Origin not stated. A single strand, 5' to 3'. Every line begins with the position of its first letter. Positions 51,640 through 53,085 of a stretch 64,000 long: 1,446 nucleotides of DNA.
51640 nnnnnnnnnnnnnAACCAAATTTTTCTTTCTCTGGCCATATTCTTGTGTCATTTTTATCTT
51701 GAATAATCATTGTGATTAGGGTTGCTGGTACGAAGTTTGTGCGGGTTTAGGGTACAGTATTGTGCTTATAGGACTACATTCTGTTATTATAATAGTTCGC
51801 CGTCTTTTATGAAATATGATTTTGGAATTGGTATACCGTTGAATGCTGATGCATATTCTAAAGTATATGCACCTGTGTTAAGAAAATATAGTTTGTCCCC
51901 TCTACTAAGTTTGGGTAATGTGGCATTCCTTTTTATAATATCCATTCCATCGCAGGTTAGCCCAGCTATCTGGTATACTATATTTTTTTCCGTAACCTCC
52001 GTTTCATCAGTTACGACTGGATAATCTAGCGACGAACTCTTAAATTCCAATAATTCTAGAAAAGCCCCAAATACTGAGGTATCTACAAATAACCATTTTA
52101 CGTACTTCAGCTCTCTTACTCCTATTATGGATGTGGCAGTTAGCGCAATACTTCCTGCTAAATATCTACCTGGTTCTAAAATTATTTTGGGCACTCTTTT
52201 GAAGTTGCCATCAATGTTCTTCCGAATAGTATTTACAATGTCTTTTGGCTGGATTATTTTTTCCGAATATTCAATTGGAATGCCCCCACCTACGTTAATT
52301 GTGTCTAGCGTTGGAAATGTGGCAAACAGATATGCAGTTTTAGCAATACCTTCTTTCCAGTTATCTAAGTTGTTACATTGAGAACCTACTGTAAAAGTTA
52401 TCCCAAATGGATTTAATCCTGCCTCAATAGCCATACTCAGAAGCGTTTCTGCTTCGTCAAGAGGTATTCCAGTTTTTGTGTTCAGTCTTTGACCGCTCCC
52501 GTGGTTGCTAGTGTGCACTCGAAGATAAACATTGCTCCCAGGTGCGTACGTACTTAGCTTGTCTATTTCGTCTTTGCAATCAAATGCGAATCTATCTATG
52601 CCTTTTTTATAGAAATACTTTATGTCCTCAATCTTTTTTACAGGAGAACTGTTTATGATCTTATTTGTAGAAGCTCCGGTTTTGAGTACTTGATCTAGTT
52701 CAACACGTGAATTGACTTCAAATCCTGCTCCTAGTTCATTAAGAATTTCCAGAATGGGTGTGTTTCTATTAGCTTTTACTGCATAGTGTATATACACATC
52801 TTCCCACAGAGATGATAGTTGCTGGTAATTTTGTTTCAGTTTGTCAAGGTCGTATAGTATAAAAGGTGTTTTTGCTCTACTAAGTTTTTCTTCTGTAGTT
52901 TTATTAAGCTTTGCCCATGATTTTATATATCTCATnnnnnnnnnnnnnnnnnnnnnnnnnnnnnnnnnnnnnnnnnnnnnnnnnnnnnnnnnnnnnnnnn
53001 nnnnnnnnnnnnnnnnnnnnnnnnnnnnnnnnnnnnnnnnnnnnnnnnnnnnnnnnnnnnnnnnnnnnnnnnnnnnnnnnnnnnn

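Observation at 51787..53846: Two-gene operon: stand-alone DUF2156 (aminoacyl-tRNA transferase-like) gene plus an ODC/DAP-decarboxylase-fold enzyme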

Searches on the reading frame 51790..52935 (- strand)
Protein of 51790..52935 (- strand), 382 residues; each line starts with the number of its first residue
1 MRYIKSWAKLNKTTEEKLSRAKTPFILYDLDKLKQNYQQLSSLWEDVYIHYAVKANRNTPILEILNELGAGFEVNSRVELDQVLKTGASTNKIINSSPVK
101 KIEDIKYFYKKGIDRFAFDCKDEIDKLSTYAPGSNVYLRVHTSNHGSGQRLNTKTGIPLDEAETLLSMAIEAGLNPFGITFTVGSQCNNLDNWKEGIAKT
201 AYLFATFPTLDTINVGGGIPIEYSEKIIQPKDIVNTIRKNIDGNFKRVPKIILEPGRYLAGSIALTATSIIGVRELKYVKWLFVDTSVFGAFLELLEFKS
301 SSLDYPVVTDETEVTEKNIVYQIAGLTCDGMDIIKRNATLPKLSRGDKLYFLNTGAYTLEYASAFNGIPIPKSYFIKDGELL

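Call 3: search_protein_families(library=pfam, proteins=[window:51790-52935:-], max_evalue=1)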
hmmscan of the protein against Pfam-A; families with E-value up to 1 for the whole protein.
window:51790-52935:- (382 aa): 4 families
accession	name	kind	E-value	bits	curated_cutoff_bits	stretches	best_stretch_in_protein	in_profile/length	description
PF02784.22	Orn_Arg_deC_N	-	3.6e-47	161.3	23.4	1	31-260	2-246/247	Pyridoxal-dependent decarboxylase, pyridoxal binding domain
PF00278.28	Orn_DAP_Arg_deC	-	1.3e-12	48.2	23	1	262-355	6-95/95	Pyridoxal-dependent decarboxylase, C-terminal sheet domain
PF01168.26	Ala_racemase_N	-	0.029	14.5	24.1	1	29-179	2-152/220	Alanine racemase, N-terminal domain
PF23353.1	BBS2_hp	-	0.032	14.7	27.7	1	15-70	36-91/98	BBS2 hairpin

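Call 4: search_protein_families(library=ncbifam, proteins=[window:51790-52935:-], max_evalue=1)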
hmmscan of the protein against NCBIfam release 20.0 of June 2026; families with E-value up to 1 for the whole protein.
window:51790-52935:- (382 aa): 9 families
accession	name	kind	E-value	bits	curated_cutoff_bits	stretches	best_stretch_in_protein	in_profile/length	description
TIGR01048.1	lysA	equivalog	8.3e-53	179.4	297.9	1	20-379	22-398/417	diaminopimelate decarboxylase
TIGR03099.1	dCO2ase_PEP1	hypoth_equivalog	1.8e-30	106.3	478.45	1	20-359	22-380/398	pyridoxal-dependent decarboxylase, exosortase A system-associated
NF006515.0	PRK08961.1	equivalog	2.7e-30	105.1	802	1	6-376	486-859/861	bifunctional aspartate kinase/diaminopimelate decarboxylase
NF052544.1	OrLyDeCDokD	equivalog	3.8e-19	68.6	700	1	20-370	39-431/461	ornithine/lysine decarboxylase DokD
TIGR01047.1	nspC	equivalog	2.2e-10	39.6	409.05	1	207-376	190-359/380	carboxynorspermidine decarboxylase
NF041039.1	FslC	exception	6.9e-08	31.7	500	2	233-362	268-390/418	rhizoferrin biosystnesis N-citrylornithine decarboxylase FslC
NF003763.0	PRK05354.1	equivalog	2.4e-07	29.7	369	1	181-278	251-364/636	biosynthetic arginine decarboxylase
TIGR01273.1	speA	equivalog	1.1e-05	24.1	624.1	1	180-277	242-355/624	arginine decarboxylase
TIGR04452.1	Lepto_Lipo_YY_C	subfamily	0.027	14.6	28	1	88-136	56-99/116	TIGR04452 family lipoprotein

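Call 6: search_solved_structures(query=window:51790-52935:-, max_evalue=0.001, show_alignments=2)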
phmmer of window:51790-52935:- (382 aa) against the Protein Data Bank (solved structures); distinct sequences matched with E-value up to 0.001: 48.
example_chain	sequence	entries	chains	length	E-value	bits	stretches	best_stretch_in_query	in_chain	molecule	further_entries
5gjm_A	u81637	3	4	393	1e-48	169.5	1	13-376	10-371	Lysine/ornithine decarboxylase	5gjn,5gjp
5gjo_A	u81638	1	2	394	3e-48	168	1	13-376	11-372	Lysine/ornithine decarboxylase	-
2nv9_A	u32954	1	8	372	3.6e-40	141.5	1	38-372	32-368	A207R protein, arginine decarboxylase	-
2nva_A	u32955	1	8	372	6.8e-40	140.5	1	38-372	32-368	arginine decarboxylase, A207R protein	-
2plj_A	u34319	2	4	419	7.1e-39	137.2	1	18-367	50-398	lysine/ornithine decarboxylase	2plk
7odc_A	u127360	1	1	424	1.4e-38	136.2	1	14-377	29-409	PROTEIN (ORNITHINE DECARBOXYLASE)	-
9b8m_A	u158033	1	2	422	5.5e-38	134.3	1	14-379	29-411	Ornithine decarboxylase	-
4zgy_A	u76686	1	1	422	5.5e-38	134.3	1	14-379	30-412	Ornithine decarboxylase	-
7s3f_A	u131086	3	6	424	5.6e-38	134.2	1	14-379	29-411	Ornithine decarboxylase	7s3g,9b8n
2on3_A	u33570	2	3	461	8e-38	133.7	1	14-379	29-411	Ornithine decarboxylase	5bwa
2oo0_A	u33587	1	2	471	8.7e-38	133.6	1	14-379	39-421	Ornithine decarboxylase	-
1d7k_A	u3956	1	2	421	1.4e-37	133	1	14-379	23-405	HUMAN ORNITHINE DECARBOXYLASE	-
1njj_A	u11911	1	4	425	2.6e-37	132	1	23-379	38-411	ornithine decarboxylase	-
1f3t_A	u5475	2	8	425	2.6e-37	132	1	23-379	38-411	ORNITHINE DECARBOXYLASE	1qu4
1szr_C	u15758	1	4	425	3.3e-37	131.7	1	23-379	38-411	Ornithine decarboxylase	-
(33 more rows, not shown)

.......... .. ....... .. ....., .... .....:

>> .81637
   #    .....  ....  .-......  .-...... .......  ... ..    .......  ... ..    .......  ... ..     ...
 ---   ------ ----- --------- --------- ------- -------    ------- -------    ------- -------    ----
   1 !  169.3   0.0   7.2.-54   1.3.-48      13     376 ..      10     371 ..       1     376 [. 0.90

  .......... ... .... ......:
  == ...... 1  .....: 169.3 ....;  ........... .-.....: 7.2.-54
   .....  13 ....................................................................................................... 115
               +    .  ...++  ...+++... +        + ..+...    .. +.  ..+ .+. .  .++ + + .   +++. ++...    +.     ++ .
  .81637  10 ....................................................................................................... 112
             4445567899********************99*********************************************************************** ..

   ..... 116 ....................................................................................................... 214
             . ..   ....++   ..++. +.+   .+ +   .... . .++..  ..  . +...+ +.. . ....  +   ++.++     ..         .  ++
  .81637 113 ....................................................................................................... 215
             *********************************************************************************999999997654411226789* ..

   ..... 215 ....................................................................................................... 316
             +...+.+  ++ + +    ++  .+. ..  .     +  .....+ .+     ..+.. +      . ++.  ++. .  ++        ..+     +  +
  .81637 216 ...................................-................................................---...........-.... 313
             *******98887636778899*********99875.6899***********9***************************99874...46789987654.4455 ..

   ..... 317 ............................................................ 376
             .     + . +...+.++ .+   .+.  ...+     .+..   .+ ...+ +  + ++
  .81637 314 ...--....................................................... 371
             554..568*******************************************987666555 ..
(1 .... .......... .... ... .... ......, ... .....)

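Call 9: find_homologous_proteins(query=window:51790-52935:-)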
Query window:51790-52935:- (382 aa): 372 proteins with E <= 0.001 among 3212 candidates; the best 120 are listed.
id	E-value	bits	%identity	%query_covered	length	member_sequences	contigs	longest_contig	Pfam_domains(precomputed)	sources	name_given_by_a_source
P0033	4.8e-253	857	100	100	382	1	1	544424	PF02784.23,PF00278.29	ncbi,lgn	-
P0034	7.7e-124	432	54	96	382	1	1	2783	PF02784.23,PF00278.29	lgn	-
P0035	9.2e-118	412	50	98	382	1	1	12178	PF02784.23,PF00278.29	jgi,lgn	jgi:ornithine decarboxylase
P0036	1.4e-115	405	50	98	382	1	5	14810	PF02784.23,PF00278.29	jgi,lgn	-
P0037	4.2e-115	403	49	94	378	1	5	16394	PF02784.23,PF00278.29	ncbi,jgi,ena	-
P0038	5.0e-112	393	49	98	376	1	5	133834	PF02784.23,PF00278.29,PF01168.27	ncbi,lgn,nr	ncbi:alanine racemase [candidate division WWE3 bacterium]|nr:alanine racemase [candidate division WW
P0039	9.0e-103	362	47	99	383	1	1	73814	PF02784.23,PF00278.29,PF01168.27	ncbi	-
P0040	2.7e-75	272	41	93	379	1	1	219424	PF02784.23,PF00278.29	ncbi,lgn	-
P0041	1.5e-73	266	40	94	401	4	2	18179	PF02784.23,PF00278.29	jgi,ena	-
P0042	2.6e-73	265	42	93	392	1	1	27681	PF02784.23,PF00278.29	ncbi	-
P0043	8.1e-73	264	41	93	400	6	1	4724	PF02784.23,PF00278.29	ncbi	-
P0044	8.7e-73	264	41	94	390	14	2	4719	PF02784.23,PF00278.29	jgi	-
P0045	3.0e-72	262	41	93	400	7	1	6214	PF02784.23,PF00278.29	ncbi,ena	-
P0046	4.1e-72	261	39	97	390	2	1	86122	PF02784.23,PF00278.29,PF01168.27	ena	-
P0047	4.4e-72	261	39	97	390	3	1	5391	PF02784.23,PF00278.29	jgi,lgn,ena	-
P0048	1.0e-71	260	39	97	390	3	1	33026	PF02784.23,PF00278.29,PF01168.27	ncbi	-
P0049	1.5e-71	260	41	94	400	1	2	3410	PF02784.23,PF00278.29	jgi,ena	-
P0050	2.0e-71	259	40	95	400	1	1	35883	PF02784.23,PF00278.29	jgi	-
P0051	2.0e-71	259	40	95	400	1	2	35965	PF02784.23,PF00278.29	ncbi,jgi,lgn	ncbi:MAG: type III PLP-dependent enzyme [Hydrogenobaculum sp.]|jgi:ornithine decarboxylase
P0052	2.6e-71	259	39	97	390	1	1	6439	PF02784.23,PF00278.29,PF01168.27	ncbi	-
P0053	2.6e-71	259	39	97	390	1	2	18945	PF02784.23,PF00278.29,PF01168.27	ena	-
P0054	2.6e-71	259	39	97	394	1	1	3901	PF02784.23,PF00278.29,PF01168.27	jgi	-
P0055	3.2e-71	259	40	94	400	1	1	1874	PF02784.23,PF00278.29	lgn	-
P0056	3.2e-71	259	41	94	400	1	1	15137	PF02784.23,PF00278.29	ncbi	ncbi:MAG: type III PLP-dependent enzyme [Hydrogenobaculum sp.]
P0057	3.2e-71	259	40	94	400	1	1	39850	PF02784.23,PF00278.29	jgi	jgi:ornithine decarboxylase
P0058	3.2e-71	258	40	94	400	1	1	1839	PF02784.23,PF00278.29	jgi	jgi:ornithine decarboxylase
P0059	3.3e-71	258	40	94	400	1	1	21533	PF02784.23,PF00278.29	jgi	jgi:ornithine decarboxylase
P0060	3.4e-71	258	40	94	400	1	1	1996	PF02784.23,PF00278.29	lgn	-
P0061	3.7e-71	258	40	94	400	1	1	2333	PF02784.23,PF00278.29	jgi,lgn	jgi:ornithine decarboxylase (EC 4.1.1.17)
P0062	3.8e-71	258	40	94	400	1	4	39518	PF02784.23,PF00278.29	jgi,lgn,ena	jgi:ornithine decarboxylase (EC 4.1.1.17)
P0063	3.8e-71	258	40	94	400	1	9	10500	PF02784.23,PF00278.29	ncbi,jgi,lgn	ncbi:MAG: type III PLP-dependent enzyme [Hydrogenobaculum sp.]|jgi:ornithine decarboxylase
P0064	3.8e-71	258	40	94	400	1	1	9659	PF02784.23,PF00278.29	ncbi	ncbi:MAG: type III PLP-dependent enzyme [Hydrogenobaculum sp.]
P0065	4.0e-71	258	40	94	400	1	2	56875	PF02784.23,PF00278.29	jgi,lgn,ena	-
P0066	4.2e-71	258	40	94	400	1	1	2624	PF02784.23,PF00278.29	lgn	-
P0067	4.3e-71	258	39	97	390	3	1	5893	PF02784.23,PF00278.29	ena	-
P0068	4.6e-71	258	40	94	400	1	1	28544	PF02784.23,PF00278.29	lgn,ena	-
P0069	5.3e-71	258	40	94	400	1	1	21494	PF02784.23,PF00278.29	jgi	jgi:ornithine decarboxylase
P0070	6.3e-71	258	39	93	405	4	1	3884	PF02784.23,PF00278.29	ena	-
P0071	6.8e-71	257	39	97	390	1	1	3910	PF02784.23,PF00278.29,PF01168.27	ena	-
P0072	7.2e-71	257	40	94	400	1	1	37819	PF02784.23,PF00278.29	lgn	-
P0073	1.0e-70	257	40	94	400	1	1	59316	PF02784.23,PF00278.29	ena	-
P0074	1.1e-70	257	40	94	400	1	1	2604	PF02784.23,PF00278.29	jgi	jgi:ornithine decarboxylase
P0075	1.2e-70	257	40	94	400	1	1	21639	PF02784.23,PF00278.29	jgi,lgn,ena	-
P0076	1.3e-70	257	41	94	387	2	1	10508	PF02784.23,PF00278.29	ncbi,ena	-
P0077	1.4e-70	256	40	94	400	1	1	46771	PF02784.23,PF00278.29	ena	-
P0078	1.4e-70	256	40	94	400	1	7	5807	PF02784.23,PF00278.29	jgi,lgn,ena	jgi:Diaminopimelate decarboxylase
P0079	1.4e-70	256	39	97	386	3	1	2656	PF02784.23,PF00278.29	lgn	-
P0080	1.5e-70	256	40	94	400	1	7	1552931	PF02784.23,PF00278.29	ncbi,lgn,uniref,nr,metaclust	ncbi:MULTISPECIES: type III PLP-dependent enzyme [unclassified Hydrogenobaculum]|uniref:type III PLP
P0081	2.3e-70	256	40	93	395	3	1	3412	PF02784.23,PF00278.29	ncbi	-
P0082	2.3e-70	256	38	97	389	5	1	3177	PF02784.23,PF00278.29,PF01168.27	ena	-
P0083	2.8e-70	255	38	97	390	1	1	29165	PF02784.23,PF00278.29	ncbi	-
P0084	3.2e-70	255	38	97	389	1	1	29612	PF02784.23,PF00278.29,PF01168.27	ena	-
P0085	3.7e-70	255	37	98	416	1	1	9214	PF02784.23,PF00278.29,PF01168.27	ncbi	-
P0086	7.1e-70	254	38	93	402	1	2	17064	PF02784.23,PF00278.29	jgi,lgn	jgi:ornithine decarboxylase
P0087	1.1e-69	253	38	97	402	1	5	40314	PF02784.23,PF00278.29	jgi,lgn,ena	-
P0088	1.1e-69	253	38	97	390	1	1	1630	PF02784.23,PF00278.29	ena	-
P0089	1.3e-69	253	38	97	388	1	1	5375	PF02784.23,PF00278.29,PF01168.27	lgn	-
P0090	1.4e-69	253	37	96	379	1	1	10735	PF02784.23,PF00278.29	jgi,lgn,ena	-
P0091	1.5e-69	253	39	95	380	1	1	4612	PF02784.23,PF00278.29,PF01168.27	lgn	-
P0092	1.7e-69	253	38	97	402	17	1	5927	PF02784.23,PF00278.29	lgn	-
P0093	2.2e-69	252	37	97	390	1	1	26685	PF02784.23,PF00278.29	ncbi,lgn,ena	-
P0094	2.5e-69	252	38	97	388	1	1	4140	PF02784.23,PF00278.29,PF01168.27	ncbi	-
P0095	2.5e-69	252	39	93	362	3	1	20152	PF02784.23,PF00278.29,PF01168.27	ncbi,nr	ncbi:MAG: type III PLP-dependent enzyme, partial [Aquificota bacterium]|nr:type III PLP-dependent en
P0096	3.1e-69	252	40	93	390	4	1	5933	PF02784.23,PF00278.29,PF01168.27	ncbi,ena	-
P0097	3.1e-69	252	38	97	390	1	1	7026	PF02784.23,PF00278.29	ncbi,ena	-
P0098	3.4e-69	252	37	97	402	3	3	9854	PF02784.23,PF00278.29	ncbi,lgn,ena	-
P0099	4.1e-69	252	38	97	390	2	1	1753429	PF02784.23,PF00278.29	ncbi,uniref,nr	ncbi:ornithine decarboxylase [Hydrogenivirga caldilitoris]|uniref:ornithine decarboxylase n=2 Tax=Hy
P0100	4.6e-69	251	38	97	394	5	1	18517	PF02784.23,PF00278.29,PF01168.27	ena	-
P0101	5.0e-69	251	37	97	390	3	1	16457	PF02784.23,PF00278.29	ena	-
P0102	5.4e-69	251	39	93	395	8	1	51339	PF02784.23,PF00278.29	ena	-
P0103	5.5e-69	251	36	97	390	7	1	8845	PF02784.23,PF00278.29,PF01168.27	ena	-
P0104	6.5e-69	251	38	93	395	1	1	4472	PF02784.23,PF00278.29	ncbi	-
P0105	7.2e-69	251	38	97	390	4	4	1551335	PF02784.23,PF00278.29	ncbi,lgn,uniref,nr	ncbi:type III PLP-dependent enzyme [Aquifex aeolicus]|uniref:ornithine decarboxylase n=1 Tax=Aquifex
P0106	7.2e-69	251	38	97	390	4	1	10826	PF02784.23,PF00278.29,PF01168.27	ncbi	-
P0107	9.5e-69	250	39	93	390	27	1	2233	PF02784.23,PF00278.29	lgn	-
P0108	1.2e-68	250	39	94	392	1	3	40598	PF02784.23,PF00278.29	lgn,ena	-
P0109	1.6e-68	250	38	93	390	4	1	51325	PF02784.23,PF00278.29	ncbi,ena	-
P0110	1.9e-68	249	39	96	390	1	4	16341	PF02784.23,PF00278.29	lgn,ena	-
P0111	1.9e-68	249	39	96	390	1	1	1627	PF02784.23,PF00278.29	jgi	-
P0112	1.9e-68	249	38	99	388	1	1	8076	PF02784.23,PF00278.29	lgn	-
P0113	2.1e-68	249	39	96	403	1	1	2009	PF02784.23,PF00278.29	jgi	jgi:ornithine decarboxylase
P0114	2.1e-68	249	37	97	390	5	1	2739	PF02784.23,PF00278.29,PF01168.27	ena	-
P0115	2.1e-68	249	39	93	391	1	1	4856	PF02784.23,PF00278.29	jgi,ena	-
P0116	2.1e-68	249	39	93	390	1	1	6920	PF02784.23,PF00278.29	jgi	jgi:ornithine decarboxylase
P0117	2.2e-68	249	39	94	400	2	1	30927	PF02784.23,PF00278.29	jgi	-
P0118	2.4e-68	249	38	96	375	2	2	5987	PF02784.23,PF00278.29,PF01168.27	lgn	-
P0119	3.1e-68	249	39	93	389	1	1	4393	PF02784.23,PF00278.29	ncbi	ncbi:type III PLP-dependent enzyme [Treponema sp. R6D11]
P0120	3.6e-68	248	37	97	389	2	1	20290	PF02784.23,PF00278.29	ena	-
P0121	3.8e-68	248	40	90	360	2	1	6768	PF02784.23,PF00278.29,PF01168.27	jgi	-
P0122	4.2e-68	248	38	93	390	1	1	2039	PF02784.23,PF00278.29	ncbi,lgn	-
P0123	4.8e-68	248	39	96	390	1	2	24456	PF02784.23,PF00278.29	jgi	-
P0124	5.5e-68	248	40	97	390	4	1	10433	PF02784.23,PF00278.29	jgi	-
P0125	5.6e-68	248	39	93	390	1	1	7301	PF02784.23,PF00278.29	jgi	-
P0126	5.7e-68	248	39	96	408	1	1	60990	PF02784.23,PF00278.29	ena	-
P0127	5.8e-68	248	36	96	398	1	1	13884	PF02784.23,PF00278.29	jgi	jgi:ornithine decarboxylase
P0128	6.3e-68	248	38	97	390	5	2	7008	PF02784.23,PF00278.29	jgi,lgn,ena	-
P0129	7.6e-68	247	39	93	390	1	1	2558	PF02784.23,PF00278.29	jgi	-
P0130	7.7e-68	247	38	93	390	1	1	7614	PF02784.23,PF00278.29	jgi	jgi:ornithine decarboxylase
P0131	9.5e-68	247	38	92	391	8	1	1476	PF02784.23,PF00278.29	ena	-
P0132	1.0e-67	247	37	91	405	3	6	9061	PF02784.23,PF00278.29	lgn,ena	-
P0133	1.2e-67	247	39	96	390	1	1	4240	PF02784.23,PF00278.29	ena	-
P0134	1.3e-67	247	39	93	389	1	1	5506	PF02784.23,PF00278.29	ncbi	-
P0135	1.3e-67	247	38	93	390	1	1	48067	PF02784.23,PF00278.29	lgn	-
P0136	2.1e-67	246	39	93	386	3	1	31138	PF02784.23,PF00278.29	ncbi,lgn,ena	-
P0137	2.5e-67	246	37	97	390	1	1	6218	PF02784.23,PF00278.29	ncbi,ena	-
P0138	3.4e-67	245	38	97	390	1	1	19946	PF02784.23,PF00278.29,PF01168.27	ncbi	ncbi:type III PLP-dependent enzyme [Hydrogenivirga sp.]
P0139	4.0e-67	245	38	97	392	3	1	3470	PF02784.23,PF00278.29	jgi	-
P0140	4.3e-67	245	38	93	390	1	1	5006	PF02784.23,PF00278.29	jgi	-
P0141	4.4e-67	245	39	97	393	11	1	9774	PF02784.23,PF00278.29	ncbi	ncbi:MAG: type III PLP-dependent enzyme [Breznakiellaceae bacterium]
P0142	5.4e-67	245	38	95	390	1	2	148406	PF02784.23,PF00278.29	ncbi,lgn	ncbi:type III PLP-dependent enzyme [Aquifex pyrophilus]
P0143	5.7e-67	245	38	93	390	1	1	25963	PF02784.23,PF00278.29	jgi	jgi:ornithine decarboxylase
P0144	7.2e-67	244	38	93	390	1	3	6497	PF02784.23,PF00278.29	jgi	-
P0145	7.9e-67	244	37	97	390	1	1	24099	PF02784.23,PF00278.29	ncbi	-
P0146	8.2e-67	244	37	92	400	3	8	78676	PF02784.23,PF00278.29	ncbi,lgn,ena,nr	ncbi:MAG: type III PLP-dependent enzyme [Bacteroidales bacterium]|nr:type III PLP-dependent enzyme [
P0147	8.6e-67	244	37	98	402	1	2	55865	PF02784.23,PF00278.29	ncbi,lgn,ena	-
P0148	9.1e-67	244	38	97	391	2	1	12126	PF02784.23,PF00278.29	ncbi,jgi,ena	-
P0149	9.1e-67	244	38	97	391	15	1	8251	PF02784.23,PF00278.29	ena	-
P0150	9.8e-67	244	38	93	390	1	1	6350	PF02784.23,PF00278.29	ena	-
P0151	9.9e-67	244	39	97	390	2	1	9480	PF02784.23,PF00278.29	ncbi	-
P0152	1.3e-66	243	38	93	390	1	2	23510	PF02784.23,PF00278.29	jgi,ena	-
